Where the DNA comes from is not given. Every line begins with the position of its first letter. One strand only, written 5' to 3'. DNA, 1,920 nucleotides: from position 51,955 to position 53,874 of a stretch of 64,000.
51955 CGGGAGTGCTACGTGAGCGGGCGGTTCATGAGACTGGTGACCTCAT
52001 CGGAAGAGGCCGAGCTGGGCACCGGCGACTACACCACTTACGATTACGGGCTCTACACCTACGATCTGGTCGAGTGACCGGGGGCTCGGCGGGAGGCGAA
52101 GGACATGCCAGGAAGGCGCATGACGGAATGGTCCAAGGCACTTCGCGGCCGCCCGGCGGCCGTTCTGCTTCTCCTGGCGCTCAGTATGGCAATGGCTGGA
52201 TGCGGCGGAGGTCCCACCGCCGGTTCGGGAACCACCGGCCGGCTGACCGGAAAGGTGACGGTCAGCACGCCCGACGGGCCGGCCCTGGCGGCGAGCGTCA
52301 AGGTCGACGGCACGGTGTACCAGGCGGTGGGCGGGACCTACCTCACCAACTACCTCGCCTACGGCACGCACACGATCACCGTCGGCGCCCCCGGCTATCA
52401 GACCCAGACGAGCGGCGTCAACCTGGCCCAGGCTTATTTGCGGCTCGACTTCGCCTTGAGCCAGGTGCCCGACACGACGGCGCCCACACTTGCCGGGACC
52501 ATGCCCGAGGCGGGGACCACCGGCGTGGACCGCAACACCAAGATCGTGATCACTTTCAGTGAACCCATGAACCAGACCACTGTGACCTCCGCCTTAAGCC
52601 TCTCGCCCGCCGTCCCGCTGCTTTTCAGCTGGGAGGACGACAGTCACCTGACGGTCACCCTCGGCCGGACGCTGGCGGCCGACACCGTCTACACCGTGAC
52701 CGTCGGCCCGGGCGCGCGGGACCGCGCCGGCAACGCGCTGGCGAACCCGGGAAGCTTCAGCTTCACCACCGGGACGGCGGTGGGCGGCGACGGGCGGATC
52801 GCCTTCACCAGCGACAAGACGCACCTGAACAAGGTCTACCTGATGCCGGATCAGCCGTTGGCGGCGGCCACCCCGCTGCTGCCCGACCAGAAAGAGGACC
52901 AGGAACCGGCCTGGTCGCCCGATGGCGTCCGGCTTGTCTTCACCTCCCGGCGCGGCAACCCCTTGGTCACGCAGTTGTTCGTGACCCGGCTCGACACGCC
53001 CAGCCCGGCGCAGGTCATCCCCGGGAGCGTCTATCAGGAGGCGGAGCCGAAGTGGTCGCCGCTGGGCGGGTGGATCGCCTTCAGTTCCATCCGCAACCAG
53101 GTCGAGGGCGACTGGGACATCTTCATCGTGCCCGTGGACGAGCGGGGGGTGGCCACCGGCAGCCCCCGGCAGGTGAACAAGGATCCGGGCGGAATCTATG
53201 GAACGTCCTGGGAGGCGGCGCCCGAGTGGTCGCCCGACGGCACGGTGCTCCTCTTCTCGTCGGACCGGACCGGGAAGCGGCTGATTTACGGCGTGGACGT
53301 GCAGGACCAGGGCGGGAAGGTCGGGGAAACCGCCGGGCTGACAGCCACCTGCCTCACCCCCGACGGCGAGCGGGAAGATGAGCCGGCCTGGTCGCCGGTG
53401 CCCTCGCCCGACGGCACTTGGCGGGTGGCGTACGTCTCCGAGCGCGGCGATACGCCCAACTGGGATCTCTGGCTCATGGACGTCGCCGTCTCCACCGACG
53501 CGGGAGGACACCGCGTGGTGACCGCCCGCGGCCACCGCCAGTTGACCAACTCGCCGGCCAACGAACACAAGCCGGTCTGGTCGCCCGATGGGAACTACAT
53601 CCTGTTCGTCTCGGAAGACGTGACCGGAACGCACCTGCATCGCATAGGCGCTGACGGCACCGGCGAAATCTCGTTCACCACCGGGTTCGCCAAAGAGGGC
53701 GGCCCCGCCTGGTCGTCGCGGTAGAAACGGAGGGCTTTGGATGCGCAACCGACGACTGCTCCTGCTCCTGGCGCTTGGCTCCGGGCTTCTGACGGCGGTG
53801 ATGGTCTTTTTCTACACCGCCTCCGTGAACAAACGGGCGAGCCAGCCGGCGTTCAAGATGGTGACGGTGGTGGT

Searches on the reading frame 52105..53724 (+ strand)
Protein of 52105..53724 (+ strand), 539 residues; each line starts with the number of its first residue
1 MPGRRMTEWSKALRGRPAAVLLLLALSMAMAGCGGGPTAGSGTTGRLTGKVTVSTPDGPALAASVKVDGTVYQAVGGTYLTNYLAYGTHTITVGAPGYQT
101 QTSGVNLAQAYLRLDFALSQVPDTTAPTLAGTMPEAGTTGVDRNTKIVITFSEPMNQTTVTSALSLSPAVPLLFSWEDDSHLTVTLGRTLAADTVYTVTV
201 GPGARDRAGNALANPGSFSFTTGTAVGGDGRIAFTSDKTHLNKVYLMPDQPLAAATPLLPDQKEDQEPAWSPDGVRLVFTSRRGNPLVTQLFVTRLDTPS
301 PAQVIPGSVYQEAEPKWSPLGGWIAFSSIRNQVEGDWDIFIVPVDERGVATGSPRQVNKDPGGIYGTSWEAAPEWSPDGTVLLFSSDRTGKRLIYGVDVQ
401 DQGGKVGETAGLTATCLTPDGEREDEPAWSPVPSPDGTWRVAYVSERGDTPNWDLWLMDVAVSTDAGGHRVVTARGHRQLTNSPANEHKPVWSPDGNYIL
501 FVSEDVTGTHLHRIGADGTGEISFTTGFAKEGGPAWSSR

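Call 41: find_encoding_contigs(protein=window:52105-53724:+, flank=10000, max_places=6)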
Protein window:52105-53724:+ (539 aa): 2 contigs read that carry it; 2 places shown.
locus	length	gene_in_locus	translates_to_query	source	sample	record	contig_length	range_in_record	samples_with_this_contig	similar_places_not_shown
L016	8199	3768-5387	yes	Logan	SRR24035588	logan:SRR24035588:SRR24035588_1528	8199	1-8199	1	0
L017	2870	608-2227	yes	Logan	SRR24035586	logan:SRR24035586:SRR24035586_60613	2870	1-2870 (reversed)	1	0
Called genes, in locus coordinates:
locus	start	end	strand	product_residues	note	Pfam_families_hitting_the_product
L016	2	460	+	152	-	?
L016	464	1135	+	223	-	PF00072:Response_reg, PF00196:GerE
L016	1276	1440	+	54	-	PF04964:Flp_Fap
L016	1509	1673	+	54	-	PF04964:Flp_Fap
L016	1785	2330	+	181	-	PF01478:Peptidase_A24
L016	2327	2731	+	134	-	PF07811:TadE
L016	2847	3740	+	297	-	-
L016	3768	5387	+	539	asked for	PF13205:Big_5, PF26550:Tricorn_2nd (weak), PF07676:PD40 (weak), PF26549:Tricorn_N (weak), PF07676:PD40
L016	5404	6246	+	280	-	PF08666:SAF, PF16976:RcpC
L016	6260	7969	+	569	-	PF13629:T2SS-T3SS_pil_N, PF04972:BON (faint), PF00263:Secretin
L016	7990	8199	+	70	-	?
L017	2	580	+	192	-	?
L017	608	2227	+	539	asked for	PF13205:Big_5, PF26550:Tricorn_2nd (weak), PF07676:PD40 (weak), PF26549:Tricorn_N (weak), PF07676:PD40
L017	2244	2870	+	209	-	?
